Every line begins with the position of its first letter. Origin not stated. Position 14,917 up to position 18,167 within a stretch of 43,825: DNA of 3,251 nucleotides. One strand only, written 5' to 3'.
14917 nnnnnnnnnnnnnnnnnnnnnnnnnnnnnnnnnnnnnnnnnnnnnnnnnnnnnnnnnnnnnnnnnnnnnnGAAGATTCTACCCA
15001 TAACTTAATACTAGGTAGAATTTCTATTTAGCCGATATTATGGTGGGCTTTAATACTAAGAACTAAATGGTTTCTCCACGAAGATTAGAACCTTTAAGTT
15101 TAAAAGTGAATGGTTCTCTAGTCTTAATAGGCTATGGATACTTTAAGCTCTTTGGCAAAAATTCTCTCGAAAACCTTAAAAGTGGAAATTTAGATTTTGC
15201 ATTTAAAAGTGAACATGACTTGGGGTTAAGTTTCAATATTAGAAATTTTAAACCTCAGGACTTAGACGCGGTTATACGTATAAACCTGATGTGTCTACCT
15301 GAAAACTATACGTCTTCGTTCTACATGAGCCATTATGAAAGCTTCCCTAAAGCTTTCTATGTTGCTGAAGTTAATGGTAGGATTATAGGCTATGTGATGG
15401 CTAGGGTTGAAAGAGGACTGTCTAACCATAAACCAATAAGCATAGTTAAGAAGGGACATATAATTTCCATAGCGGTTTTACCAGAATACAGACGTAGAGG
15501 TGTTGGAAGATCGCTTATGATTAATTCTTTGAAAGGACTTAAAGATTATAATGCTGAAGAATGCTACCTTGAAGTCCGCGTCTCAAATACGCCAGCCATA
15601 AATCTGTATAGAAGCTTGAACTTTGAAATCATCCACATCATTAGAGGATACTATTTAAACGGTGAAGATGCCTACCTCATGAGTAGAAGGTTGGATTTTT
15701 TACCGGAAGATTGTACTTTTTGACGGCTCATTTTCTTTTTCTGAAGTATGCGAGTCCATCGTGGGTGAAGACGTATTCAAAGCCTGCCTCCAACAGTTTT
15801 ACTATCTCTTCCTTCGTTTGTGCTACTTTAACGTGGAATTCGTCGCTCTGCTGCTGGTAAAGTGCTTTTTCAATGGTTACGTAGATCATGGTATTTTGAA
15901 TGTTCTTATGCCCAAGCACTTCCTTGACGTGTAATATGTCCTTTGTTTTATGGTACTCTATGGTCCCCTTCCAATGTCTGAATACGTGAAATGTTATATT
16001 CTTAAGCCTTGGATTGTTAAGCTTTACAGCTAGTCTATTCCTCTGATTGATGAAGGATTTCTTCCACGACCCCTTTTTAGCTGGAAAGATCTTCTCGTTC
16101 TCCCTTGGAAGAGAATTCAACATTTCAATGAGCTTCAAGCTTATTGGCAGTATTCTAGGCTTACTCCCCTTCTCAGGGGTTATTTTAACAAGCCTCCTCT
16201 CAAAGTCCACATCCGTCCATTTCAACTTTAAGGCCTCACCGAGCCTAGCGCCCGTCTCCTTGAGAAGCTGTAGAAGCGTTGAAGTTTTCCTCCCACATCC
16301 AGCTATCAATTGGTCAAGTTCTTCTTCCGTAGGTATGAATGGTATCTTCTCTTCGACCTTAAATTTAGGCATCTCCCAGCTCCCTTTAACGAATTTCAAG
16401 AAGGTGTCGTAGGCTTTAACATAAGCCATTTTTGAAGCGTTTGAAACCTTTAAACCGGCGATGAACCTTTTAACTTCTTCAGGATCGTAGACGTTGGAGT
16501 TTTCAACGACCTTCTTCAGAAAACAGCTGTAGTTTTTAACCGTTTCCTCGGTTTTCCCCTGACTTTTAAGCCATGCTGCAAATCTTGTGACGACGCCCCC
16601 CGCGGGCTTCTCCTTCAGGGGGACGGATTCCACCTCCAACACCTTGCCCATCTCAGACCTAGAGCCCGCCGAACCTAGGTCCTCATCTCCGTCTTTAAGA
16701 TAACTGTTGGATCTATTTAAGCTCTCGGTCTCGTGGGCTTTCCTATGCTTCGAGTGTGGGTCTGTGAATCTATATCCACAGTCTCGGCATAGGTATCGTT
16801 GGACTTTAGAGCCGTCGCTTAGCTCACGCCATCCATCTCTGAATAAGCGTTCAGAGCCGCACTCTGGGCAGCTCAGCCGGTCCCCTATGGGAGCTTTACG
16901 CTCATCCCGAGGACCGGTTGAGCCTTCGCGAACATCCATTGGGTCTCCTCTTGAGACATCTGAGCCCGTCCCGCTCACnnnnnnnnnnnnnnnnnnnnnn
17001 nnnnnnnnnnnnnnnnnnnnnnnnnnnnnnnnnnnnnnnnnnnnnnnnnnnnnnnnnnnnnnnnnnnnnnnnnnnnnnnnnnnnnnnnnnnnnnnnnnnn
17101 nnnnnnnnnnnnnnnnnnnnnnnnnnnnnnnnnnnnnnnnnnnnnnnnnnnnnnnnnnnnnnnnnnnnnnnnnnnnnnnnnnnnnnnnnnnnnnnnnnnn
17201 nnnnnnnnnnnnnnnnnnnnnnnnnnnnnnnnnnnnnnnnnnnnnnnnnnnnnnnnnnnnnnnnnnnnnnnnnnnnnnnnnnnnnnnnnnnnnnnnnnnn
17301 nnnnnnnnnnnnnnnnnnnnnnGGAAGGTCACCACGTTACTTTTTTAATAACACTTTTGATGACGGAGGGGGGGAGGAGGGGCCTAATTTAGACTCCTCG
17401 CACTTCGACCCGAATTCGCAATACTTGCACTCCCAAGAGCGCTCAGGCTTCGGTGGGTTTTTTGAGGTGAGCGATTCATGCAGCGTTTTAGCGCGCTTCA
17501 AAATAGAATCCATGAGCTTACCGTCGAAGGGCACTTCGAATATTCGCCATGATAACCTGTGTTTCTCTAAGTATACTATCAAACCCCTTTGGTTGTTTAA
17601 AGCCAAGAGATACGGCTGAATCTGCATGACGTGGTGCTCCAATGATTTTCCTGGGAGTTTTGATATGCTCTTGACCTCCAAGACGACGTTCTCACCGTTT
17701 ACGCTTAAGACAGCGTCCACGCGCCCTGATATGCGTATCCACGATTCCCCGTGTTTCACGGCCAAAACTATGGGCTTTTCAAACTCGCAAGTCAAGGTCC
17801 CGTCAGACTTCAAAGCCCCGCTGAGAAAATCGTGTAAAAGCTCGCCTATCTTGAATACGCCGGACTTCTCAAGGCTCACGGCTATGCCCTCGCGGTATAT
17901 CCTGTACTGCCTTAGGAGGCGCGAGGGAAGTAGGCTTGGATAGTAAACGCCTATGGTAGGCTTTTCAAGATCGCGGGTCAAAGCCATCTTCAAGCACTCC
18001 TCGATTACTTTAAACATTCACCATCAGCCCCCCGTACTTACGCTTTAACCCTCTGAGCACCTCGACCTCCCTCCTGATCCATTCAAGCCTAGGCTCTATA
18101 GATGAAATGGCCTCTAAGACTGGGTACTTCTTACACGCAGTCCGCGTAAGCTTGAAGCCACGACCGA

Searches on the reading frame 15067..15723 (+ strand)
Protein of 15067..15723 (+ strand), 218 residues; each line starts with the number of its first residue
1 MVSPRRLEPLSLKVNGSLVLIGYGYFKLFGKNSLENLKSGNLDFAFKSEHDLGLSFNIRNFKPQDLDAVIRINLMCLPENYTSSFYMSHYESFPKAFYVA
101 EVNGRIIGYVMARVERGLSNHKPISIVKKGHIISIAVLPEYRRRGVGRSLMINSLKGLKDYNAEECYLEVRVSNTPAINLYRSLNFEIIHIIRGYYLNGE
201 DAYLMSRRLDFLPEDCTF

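Call 62: search_protein_families(library=pfam, proteins=[window:15067-15723:+], max_evalue=0.0001)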
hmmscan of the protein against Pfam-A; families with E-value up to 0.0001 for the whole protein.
window:15067-15723:+ (218 aa): 5 families
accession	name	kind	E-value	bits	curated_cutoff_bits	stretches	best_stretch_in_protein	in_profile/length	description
PF00583.31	Acetyltransf_1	-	1.2e-20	74.4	20.7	1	67-186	2-116/116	Acetyltransferase (GNAT) family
PF13508.13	Acetyltransf_7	-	1.7e-14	54.4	27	1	96-187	4-83/84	Acetyltransferase (GNAT) domain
PF13673.13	Acetyltransf_10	-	1.2e-08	35.4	23.6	1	95-187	31-108/128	Acetyltransferase (GNAT) domain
PF13527.13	Acetyltransf_9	-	2.4e-08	34.5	25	1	57-188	1-126/127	Acetyltransferase (GNAT) domain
PF08445.16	FR47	-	3.3e-08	33.8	22.1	1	129-189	21-80/86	FR47-like protein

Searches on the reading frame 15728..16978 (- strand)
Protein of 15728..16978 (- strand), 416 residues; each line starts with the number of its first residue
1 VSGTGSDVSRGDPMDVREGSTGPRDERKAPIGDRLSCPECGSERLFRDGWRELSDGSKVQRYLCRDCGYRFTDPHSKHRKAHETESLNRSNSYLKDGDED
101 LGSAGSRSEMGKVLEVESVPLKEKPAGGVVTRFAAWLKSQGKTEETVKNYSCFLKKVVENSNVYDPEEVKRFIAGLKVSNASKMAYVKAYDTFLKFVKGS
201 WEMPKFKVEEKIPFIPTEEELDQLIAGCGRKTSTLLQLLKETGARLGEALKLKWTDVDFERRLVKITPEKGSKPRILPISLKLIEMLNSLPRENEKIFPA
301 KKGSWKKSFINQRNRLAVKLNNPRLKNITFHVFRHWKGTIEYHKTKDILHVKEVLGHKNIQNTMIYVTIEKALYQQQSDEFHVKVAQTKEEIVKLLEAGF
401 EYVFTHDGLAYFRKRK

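Call 6: search_protein_families(library=padloc, proteins=[window:15728-16978:-], max_evalue=0.001)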
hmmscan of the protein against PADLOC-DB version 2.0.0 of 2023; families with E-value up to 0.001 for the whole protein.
window:15728-16978:- (416 aa): 0 families

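Call 31: search_protein_families(library=pfam, proteins=[window:15728-16978:-], max_evalue=0.01)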
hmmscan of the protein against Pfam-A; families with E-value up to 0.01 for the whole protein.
window:15728-16978:- (416 aa): 5 families
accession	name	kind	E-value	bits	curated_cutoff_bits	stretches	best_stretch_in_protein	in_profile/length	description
PF00589.27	Phage_integrase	-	3.9e-23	82.5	27.1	1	217-370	4-169/172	Phage integrase family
PF25208.1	DUF7838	-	0.00013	22.3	28.5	1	36-71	8-43/55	Domain of unknown function (DUF7838)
PF24452.1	DUF7568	-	0.00014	22.6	27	1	24-70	65-110/121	Family of unknown function (DUF7568)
PF03811.18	Zn_ribbon_InsA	-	0.0005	20.2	26.1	1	35-67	6-34/35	InsA N-terminal domain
PF23455.1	DUF7129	-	0.0045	17.2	30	0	60-75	10-25/45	Domain of unknown function (DUF7129)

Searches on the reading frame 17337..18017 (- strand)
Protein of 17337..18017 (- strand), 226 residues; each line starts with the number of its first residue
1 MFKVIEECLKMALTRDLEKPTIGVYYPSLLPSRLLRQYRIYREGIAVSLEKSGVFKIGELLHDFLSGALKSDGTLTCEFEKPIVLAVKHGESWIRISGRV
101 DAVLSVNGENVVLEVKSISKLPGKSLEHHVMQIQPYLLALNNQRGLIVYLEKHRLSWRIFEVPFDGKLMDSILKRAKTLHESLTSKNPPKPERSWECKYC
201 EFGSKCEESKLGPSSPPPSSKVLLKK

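Call 31: search_protein_families(library=pfam, proteins=[window:17337-18017:-], max_evalue=0.01)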
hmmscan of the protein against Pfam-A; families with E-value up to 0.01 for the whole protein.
window:17337-18017:- (226 aa): 3 families
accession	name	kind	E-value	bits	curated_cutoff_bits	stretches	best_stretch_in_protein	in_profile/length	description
PF01930.23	Cas_Cas4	-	1.3e-09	38.7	22.7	1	37-206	14-158/160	Domain of unknown function DUF83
PF12705.13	PDDEXK_1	-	1.3e-08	35.6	22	1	84-206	120-246/247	PD-(D/E)XK nuclease superfamily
PF13366.12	PDDEXK_3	-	0.0019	19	22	1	77-152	40-108/117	PD-(D/E)XK nuclease superfamily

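Call 72: search_protein_families(library=phrogs, proteins=[window:17337-18017:-], max_evalue=0.001)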
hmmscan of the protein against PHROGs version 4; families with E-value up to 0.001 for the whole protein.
window:17337-18017:- (226 aa): 4 families
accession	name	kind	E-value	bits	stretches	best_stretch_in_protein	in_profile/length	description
phrog_1706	-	DNA, RNA and nucleotide metabolism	5.2e-25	89.5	1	47-211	77-247/293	CRISPR/Cas system associated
phrog_434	-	DNA, RNA and nucleotide metabolism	2.2e-09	38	1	82-194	131-248/372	RecE-like recombination exonuclease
phrog_1990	-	DNA, RNA and nucleotide metabolism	9.8e-09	36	1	93-209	108-238/290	Cas4-domain exonuclease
phrog_2506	-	DNA, RNA and nucleotide metabolism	1.6e-05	25.2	1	95-213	191-340/342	exonuclease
